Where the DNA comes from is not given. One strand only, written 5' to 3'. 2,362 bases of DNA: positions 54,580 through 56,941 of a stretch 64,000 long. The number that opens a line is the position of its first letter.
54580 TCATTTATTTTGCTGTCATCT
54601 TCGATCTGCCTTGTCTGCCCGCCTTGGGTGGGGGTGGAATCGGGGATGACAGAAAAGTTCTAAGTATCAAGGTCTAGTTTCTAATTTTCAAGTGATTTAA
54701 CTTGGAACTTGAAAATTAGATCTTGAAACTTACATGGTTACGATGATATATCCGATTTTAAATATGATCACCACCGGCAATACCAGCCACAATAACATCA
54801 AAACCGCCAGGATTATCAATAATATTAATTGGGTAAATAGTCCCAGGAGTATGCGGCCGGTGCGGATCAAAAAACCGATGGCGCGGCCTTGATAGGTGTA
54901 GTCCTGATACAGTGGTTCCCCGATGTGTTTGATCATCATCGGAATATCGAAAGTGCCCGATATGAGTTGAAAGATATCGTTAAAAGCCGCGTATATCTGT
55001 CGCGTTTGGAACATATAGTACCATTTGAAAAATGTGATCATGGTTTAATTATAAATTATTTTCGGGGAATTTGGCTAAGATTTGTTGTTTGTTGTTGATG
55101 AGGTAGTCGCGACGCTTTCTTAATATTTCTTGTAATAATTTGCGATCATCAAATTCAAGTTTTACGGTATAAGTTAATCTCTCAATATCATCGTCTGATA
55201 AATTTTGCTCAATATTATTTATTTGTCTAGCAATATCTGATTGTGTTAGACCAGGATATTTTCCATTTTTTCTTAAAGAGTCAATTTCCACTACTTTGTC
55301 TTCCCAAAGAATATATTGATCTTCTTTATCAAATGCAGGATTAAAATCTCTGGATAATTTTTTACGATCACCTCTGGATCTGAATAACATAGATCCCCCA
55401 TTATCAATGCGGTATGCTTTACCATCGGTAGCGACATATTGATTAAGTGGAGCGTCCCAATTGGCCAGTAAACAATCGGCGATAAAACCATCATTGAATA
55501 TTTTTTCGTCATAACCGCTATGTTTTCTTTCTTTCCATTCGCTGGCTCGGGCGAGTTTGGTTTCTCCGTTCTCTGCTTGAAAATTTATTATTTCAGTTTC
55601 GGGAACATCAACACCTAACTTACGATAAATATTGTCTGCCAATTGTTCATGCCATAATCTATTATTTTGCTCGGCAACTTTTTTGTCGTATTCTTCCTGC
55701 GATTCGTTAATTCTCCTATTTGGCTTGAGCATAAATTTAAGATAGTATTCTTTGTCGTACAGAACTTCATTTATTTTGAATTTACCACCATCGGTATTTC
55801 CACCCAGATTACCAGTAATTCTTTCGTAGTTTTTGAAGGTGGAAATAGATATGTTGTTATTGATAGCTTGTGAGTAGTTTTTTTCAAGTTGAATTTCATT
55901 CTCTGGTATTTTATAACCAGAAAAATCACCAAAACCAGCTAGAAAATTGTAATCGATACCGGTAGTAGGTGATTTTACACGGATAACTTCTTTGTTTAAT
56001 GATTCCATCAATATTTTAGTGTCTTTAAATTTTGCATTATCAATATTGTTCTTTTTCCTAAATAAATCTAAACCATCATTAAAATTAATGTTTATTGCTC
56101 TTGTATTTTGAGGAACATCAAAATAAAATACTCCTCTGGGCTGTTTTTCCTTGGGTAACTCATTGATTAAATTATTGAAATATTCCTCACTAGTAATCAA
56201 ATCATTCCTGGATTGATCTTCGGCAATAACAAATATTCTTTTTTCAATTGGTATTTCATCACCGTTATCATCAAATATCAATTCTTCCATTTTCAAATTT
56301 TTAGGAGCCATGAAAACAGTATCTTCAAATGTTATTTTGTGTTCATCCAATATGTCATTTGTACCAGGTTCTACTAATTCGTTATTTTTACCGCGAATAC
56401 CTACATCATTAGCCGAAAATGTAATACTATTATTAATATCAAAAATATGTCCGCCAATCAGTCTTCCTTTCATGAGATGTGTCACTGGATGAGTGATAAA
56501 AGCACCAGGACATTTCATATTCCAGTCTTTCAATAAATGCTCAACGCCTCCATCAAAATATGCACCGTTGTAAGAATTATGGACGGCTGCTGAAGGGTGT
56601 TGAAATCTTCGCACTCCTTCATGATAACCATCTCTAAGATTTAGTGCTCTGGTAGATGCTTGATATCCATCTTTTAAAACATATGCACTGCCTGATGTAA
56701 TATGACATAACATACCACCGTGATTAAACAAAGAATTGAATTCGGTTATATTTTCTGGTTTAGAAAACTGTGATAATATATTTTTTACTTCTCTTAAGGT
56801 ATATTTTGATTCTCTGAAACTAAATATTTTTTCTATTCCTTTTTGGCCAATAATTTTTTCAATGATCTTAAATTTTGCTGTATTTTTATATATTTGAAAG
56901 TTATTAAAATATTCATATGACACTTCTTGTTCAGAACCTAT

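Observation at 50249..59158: Candidate uncharacterised gene cluster on the minus strand: 1369-aa PI3/4K-like protein, small membrane protein, membrane-anchored Zn-ribbon Clp unfoldase, PT-TG-like protein and RNHCP protein, punctuated by repeat elements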

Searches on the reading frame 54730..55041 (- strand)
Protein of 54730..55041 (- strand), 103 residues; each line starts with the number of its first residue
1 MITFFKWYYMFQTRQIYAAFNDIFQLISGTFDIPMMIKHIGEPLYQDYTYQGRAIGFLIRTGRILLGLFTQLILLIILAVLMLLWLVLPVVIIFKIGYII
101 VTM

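Call 3: search_protein_families(library=pfam, proteins=[window:54730-55041:-], max_evalue=0.1)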
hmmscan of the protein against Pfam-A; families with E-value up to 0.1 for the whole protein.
window:54730-55041:- (103 aa): 0 families

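Call 4: search_protein_families(library=ncbifam, proteins=[window:54730-55041:-], max_evalue=0.1)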
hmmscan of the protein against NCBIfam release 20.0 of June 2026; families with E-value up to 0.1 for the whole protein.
window:54730-55041:- (103 aa): 0 families

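Call 31: find_related_loci(query=A5, collection=genome_contigs, flank=10000)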
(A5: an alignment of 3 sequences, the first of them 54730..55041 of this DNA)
Query A5 (103 aa) in genome_contigs; peptide patterns used: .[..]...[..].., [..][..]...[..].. (x = any residue, [..] = any of these).
27 stretches matched a pattern; 2 encode a relative of the query (tblastn E <= 1e-3); 2 distinct loci.
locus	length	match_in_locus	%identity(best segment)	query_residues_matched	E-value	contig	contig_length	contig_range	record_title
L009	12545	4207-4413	67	1-69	4e-29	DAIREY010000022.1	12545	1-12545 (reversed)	MAG TPA_asm: Patescibacteria group bacterium isolate CTOTU18589 NODE_5224_length_12545_cov_6.182546, whole genome shotgu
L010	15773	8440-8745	52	1-102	5e-26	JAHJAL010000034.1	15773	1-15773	MAG: Patescibacteria group bacterium isolate Modern_marine.mb.211 Modern_marine.mb.211_k141_372613, whole genome shotgun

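Call 33: search_protein_families(library=pfam, proteins=[L010:449-2158:+, L010:2237-5197:-, L010:5508-7340:+, L010:7481-8398:+, L010:8437-8757:+, L010:8814-11504:+, L010:11579-11941:-, L010:12217-14151:-, L010:14555-15697:-], max_evalue=0.001)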
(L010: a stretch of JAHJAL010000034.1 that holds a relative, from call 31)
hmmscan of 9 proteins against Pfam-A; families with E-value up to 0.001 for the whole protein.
L010:449-2158:+ (569 aa): 2 families
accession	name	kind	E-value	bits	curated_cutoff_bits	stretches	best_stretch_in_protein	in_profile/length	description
PF02369.22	Big_1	-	0.00054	20.4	34.9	0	320-362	1-43/93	Bacterial Ig-like domain (group 1)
PF09134.16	Invasin_D3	-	0.00071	20.5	33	0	317-393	1-68/98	Invasin, domain 3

L010:2237-5197:- (986 aa): 1 family
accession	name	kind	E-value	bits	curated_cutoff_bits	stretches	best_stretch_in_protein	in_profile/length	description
PF00082.27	Peptidase_S8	-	1.9e-59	201.8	21.8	1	135-404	2-288/288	Subtilase family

L010:5508-7340:+ (610 aa): 1 family
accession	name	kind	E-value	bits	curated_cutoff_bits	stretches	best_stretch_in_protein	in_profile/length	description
PF16158.11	N_BRCA1_IG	-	2.6e-06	28.4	28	0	186-265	8-83/108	Ig-like domain from next to BRCA1 gene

L010:7481-8398:+ (305 aa): 9 families
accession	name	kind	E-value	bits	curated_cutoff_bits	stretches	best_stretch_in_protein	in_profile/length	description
PF07992.20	Pyr_redox_2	-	4.3e-40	138.4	26.1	1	3-289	2-291/291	Pyridine nucleotide-disulphide oxidoreductase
PF13738.12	Pyr_redox_3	-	9.4e-18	64.9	30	1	76-272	100-305/305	Pyridine nucleotide-disulphide oxidoreductase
PF00070.33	Pyr_redox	-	8.2e-14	52.3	22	1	144-213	2-78/82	Pyridine nucleotide-disulphide oxidoreductase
PF01266.30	DAO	-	1.7e-05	24.9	27.9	0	4-26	2-24/353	FAD dependent oxidoreductase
PF01134.28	GIDA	-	5.2e-05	22.9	22.1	0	3-26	1-24/391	Glucose inhibited division protein A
PF12831.13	FAD_oxidored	-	6.4e-05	22.8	27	1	4-26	2-24/416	FAD dependent oxidoreductase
PF00890.30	FAD_binding_2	-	0.00043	20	20.4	1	4-28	2-26/414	FAD binding domain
PF03486.20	HI0933_like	-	0.00089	19.2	50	0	3-26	2-25/244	HI0933-like protein Rossmann domain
PF01946.23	Thi4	-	0.00092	18.9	26.2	0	3-37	19-60/235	Thi4 family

L010:8437-8757:+ (106 aa): 0 families

L010:8814-11504:+ (896 aa): 29 families (the best 25 are shown)
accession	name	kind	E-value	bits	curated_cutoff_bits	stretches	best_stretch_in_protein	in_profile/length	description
PF07724.20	AAA_2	-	1.6e-57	194.6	27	1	634-797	1-164/166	AAA domain (Cdc48 subfamily)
PF00004.35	AAA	-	4.4e-20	72.9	21.2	2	640-767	2-119/131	ATPase family associated with various cellular activities (AAA)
PF10431.15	ClpB_D2-small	-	8.2e-20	71.1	21.9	1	805-884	1-80/81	C-terminal, D2-small domain, of ClpB protein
PF07728.20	AAA_5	-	7.2e-17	62.1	22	1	639-760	2-125/139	AAA domain (dynein-related subfamily)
PF13401.12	AAA_22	-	1.8e-12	48.1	27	1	640-733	9-109/130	AAA domain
PF00158.32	Sigma54_activat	-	3.4e-10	40.3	20.2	1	608-766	1-152/168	Sigma-54 interaction domain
PF05673.19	DUF815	-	8.7e-10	38.6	23.8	1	352-439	44-116/249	Protein of unknown function (DUF815)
PF13191.12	AAA_16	-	2.2e-09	38.5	32.6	1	341-383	1-46/167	AAA ATPase domain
PF17871.7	AAA_lid_9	-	1.2e-08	35.2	22.8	1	503-592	2-89/104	AAA lid domain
PF12775.13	AAA_7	-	4.8e-08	33.2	25.8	0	359-389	31-61/181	P-loop containing dynein motor region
PF20720.3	nSTAND3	-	1.5e-07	31.7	27.2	1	349-390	7-46/155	Novel STAND NTPase 3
PF01637.24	ATPase_2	-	2.4e-07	31.2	33.2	0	343-383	2-42/225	ATPase domain predominantly from Archaea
PF03193.22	RsgA_GTPase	-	3.3e-07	30.7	30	1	350-385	95-130/174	RsgA GTPase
PF00910.28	RNA_helicase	-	8.2e-07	29.9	21.5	0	364-413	1-48/105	RNA helicase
PF05729.18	NACHT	-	8.4e-07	29.4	26.7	0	364-413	3-51/167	NACHT domain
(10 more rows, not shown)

L010:11579-11941:- (120 aa): 1 family
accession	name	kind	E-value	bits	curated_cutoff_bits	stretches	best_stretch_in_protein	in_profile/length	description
PF04055.27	Radical_SAM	-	0.00023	21.8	29.5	1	2-75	94-166/166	Radical SAM superfamily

L010:12217-14151:- (644 aa): 1 family
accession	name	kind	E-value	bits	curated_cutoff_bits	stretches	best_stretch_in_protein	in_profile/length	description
PF13597.11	NRDD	-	1e-198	662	26.2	1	54-627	1-560/562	Anaerobic ribonucleoside-triphosphate reductase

L010:14555-15697:- (380 aa): 0 families

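Call 56: search_protein_families(library=pfam, proteins=[window:54730-55041:-, L010:8814-9830:+], max_evalue=10)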
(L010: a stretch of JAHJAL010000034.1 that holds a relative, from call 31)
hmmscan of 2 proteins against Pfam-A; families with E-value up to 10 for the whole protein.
window:54730-55041:- (103 aa): 0 families

L010:8814-9830:+ (339 aa): 2 families
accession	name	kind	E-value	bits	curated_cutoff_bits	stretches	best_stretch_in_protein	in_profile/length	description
PF13664.11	DUF4149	-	0.082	13.6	24.6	1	70-131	43-94/102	Domain of unknown function (DUF4149)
PF12776.13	Myb_DNA-bind_3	-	0.25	12.8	23.6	1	143-194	26-79/96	Myb/SANT-like DNA-binding domain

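Call 59: search_protein_families(library=padloc, proteins=[window:54730-55041:-], max_evalue=0.01)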
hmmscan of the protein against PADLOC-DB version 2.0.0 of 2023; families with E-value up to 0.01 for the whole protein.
window:54730-55041:- (103 aa): 0 families

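Call 86: search_protein_families(library=phrogs, proteins=[window:54730-55041:-], max_evalue=0.01)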
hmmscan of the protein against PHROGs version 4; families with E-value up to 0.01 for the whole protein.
window:54730-55041:- (103 aa): 0 families

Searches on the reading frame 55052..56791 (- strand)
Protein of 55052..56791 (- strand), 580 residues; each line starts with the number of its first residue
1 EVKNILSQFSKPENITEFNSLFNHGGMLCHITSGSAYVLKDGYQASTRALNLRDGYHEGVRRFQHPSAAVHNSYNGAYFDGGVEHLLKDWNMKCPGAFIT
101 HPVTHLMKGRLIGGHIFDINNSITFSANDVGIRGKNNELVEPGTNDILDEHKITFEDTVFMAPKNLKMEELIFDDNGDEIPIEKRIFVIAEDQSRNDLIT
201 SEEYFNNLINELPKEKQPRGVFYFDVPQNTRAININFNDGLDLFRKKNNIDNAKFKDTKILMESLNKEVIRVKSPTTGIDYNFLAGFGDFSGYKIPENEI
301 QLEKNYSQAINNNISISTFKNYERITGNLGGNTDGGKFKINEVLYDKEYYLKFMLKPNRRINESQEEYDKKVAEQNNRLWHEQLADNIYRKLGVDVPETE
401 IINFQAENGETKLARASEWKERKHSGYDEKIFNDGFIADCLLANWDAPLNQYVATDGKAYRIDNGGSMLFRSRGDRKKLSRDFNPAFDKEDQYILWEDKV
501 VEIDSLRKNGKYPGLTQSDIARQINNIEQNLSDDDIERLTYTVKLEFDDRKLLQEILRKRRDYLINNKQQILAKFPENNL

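Call 27: predict_structure(alignment_id=A3)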
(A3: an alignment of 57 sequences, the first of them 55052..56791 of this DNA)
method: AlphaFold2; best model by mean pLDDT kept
length: 580 residues; sequences in the alignment: 57
mean_pLDDT: 65.6   pTM: 0.56
mean pLDDT of the five models: 65.6, 63.6, 63.4, 62.6, 61.5
residues with pLDDT >= 90: 197; 70-90: 88; 50-70: 80; < 50: 215
segments of 3 or more residues with pLDDT < 50: 19-158, 188-191, 193-195, 226-244, 252-297
pLDDT, mean of each block of 10 residues (from residue 1): 60 56 37 29 28 29 32 32 31 27 26 25 26 35 38 45 65 62 52 57 79 74 53 39 54 45 41 37 39 43 69 83 83 83 85 91 95 93 98 97 93 95 90 96 93 96 92 86 74 71 89 93 98 97 94 95 98 85
secondary structure, 60 per line:
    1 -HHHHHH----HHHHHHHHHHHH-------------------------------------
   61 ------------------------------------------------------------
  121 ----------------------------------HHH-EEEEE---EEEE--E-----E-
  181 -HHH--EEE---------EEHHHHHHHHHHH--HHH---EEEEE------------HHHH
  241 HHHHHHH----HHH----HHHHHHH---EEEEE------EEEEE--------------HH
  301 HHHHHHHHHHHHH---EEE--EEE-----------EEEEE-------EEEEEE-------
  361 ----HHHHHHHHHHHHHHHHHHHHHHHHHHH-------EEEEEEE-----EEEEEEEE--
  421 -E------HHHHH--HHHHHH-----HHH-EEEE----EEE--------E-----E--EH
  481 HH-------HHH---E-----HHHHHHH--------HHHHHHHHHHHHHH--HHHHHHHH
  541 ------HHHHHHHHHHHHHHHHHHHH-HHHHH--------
elements in order: H2-7 H12-23 E159-163 E167-170 E187-189 H201-211 E220-224 H237-247 H259-265 E269-273 E280-284 H299-313 E317-319 E322-324 E336-340 E348-353 H365-391 E399-405 E411-418 H429-433 H436-441 E451-454 E459-461 H502-508 H517-530 H533-540 H547-566 H568-572
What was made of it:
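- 55052..55906 (-): CtkA-like (HipA/PI3-4K-like superfamily) kinase domain, aa 1085-1369. Motif residues: Gly-rich loop GGNTDGG, K1141, E1171, D1228/N1233/D1235/N1239, and D1252-N-G-G. Call 27 (pLDDT 83-98).
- Tried and rejected: The AlphaFold2 model of aa 808-1085 had pLDDT below 50 (call 27).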

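Call 29: fold_search(model_id=the predicted structure, library=pdb)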
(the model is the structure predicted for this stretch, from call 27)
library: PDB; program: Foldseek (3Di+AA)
matches with E <= 10: 517; with E <= 0.001: 2
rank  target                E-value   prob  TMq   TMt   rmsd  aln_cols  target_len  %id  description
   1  3akk_A                4.5e-05  1.00  0.27  0.49   9.2       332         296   15  Crystal structure of A Helicobacter pylori proinflammatory kinase CtkA (released 2010-12-01)
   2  3akk_D                6.1e-05  1.00  0.28  0.53   8.5       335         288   14  Crystal structure of A Helicobacter pylori proinflammatory kinase CtkA (released 2010-12-01)
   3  3kc3_C                1.3e-03  0.99  0.21  0.38  15.4       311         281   11  MK2 complexed to inhibitor N4-(7-(benzofuran-2-yl)-1H-indazol-5-yl)pyrimidine-2,4-diamine (released 2010-01-12)
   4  8qcg_A                1.5e-03  0.93  0.19  0.30  14.8       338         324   13  STRUCTURE OF THE CATALYTIC SUBUNIT OF PROTEIN KINASE CK2 (CK2ALPHA') IN COMPLEX WITH THE NON-HYDROLYZABLE ATP ANALOGUE (released 2023-12-06)
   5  7que_A                1.9e-03  0.97  0.20  0.37  12.3       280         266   16  The STK17A (DRAK1) Kinase Domain Bound to CKJB68 (released 2022-02-02)
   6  3kc3_B                2.2e-03  0.97  0.21  0.37  14.8       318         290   11  MK2 complexed to inhibitor N4-(7-(benzofuran-2-yl)-1H-indazol-5-yl)pyrimidine-2,4-diamine (released 2010-01-12)
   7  5csx                  2.5e-03  0.85  0.17  0.31  15.7       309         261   14  CRYSTAL STRUCTURE OF B-RAF IN COMPLEX WITH BI 882370 (released 2016-03-09)
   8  2jbp_G                2.8e-03  0.97  0.21  0.37  14.3       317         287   11  Protein kinase MK2 in complex with an inhibitor (crystal form-2, co- crystallization) (released 2007-03-20)
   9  5jda                  3.0e-03  0.97  0.21  0.31  11.6       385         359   11  Bacillus cereus CotH kinase plus Mg2+/AMP (released 2016-05-18)
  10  5jd9                  3.2e-03  0.96  0.21  0.31  13.2       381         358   10  Bacillus cereus CotH kinase (released 2016-05-18)
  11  5m4u                  4.0e-03  0.85  0.20  0.30  15.3       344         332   12  ORTHORHOMBIC COMPLEX STRUCTURE OF HUMAN PROTEIN KINASE CK2 CATALYTIC SUBUNIT (ISOFORM CK2ALPHA') WITH THE INHIBITOR 4'-C (released 2017-01-18)
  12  5otl_A                4.2e-03  0.96  0.24  0.38  15.4       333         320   13  The crystal structure of CK2alpha in complex with compound 29 (released 2018-02-28)
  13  5m56_B                4.2e-03  0.89  0.18  0.28  15.2       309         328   13  Monoclinic complex structure of human protein kinase CK2 catalytic subunit (isoform CK2alpha') with the inhibitor 4'-c (released 2017-01-18)
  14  7nxk_A                4.5e-03  0.87  0.20  0.31  16.0       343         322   13  Crystal structure of human Cdk12/Cyclin K in complex with the inhibitor BSJ-01-175 (released 2021-05-12)
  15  5clp_A                4.7e-03  0.96  0.23  0.36  15.3       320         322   14  Crystal Structure of CK2alpha with 3,4-dichlorophenethylamine bound (released 2016-07-27)
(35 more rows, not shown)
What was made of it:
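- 55052..55906 (-): Call 29 (Foldseek top hit CtkA 3akk, E 4.5e-5, probability 1.0).
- On CtkA/HipA-like protein kinases (protein-kinase-like fold): Foldseek against 3akk at E 4.5e-5, probability 1.0 (call 29).
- Closest known: CtkA. Same: The top Foldseek PDB hit (call 29).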

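Call 90: fold_search(model_id=the predicted structure, library=viral)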
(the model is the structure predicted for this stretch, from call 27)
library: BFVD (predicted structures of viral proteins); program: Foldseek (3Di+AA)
matches with E <= 10: 243; with E <= 0.001: 4
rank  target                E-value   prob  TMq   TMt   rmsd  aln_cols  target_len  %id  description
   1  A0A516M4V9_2          9.6e-12  1.00  0.34  0.19  22.2       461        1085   17  (no name in the UniProt tables at hand)
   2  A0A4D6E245            3.6e-07  1.00  0.30  0.12  13.2       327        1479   22  Uncharacterized protein [Gordonia phage GodonK]
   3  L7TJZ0                4.5e-06  1.00  0.19  0.23  16.9       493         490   11  PI3K/PI4K catalytic domain-containing protein [Halorubrum sodomense tailed virus 2]
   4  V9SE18                9.9e-04  0.99  0.21  0.33  14.5       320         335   15  Serine/threonine protein kinase [Tunisvirus fontaine2]
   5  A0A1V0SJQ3            1.3e-02  0.69  0.17  0.31  14.4       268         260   15  Uncharacterized protein [Klosneuvirus KNV1]
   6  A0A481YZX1            1.5e-02  0.75  0.20  0.26  21.2       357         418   11  Protein kinase domain-containing protein [Mimivirus LCMiAC01]
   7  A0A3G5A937            4.9e-02  0.38  0.18  0.21  18.5       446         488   11  Serine/threonine protein kinase (Fragment) [Homavirus sp.]
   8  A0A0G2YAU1            4.9e-02  0.13  0.06  0.09  19.9       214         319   12  NS1 (Fragment) [Parvovirus fur seal/ATROP47/BR/2012]
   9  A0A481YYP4            6.5e-02  0.30  0.16  0.18  13.1       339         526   11  non-specific serine/threonine protein kinase [Marseillevirus LCMAC202]
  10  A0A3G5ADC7            6.5e-02  0.28  0.15  0.26  15.0       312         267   13  Uncharacterized protein [Satyrvirus sp.]
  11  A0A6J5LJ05            7.3e-02  0.30  0.13  0.27  13.8       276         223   12  Uncharacterized protein [uncultured Caudovirales phage]
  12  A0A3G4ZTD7            9.7e-02  0.11  0.11  0.13  39.8       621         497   11  Uncharacterized protein [Dasosvirus sp.]
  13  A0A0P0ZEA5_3          1.2e-01  0.06  0.05  0.04  43.3       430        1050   11  Polyprotein [Rosellinia necatrix endornavirus 1]
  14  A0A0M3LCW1            1.4e-01  0.05  0.06  0.04  39.7       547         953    9  Protein TE25 [Testudinid alphaherpesvirus 3]
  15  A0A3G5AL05            1.4e-01  0.16  0.16  0.16  20.6       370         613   12  Serine/threonine protein kinase [Sylvanvirus sp.]
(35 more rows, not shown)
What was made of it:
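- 55052..55906 (-): Call 90 (phage giant proteins and a viral PI3K/PI4K-annotated protein).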
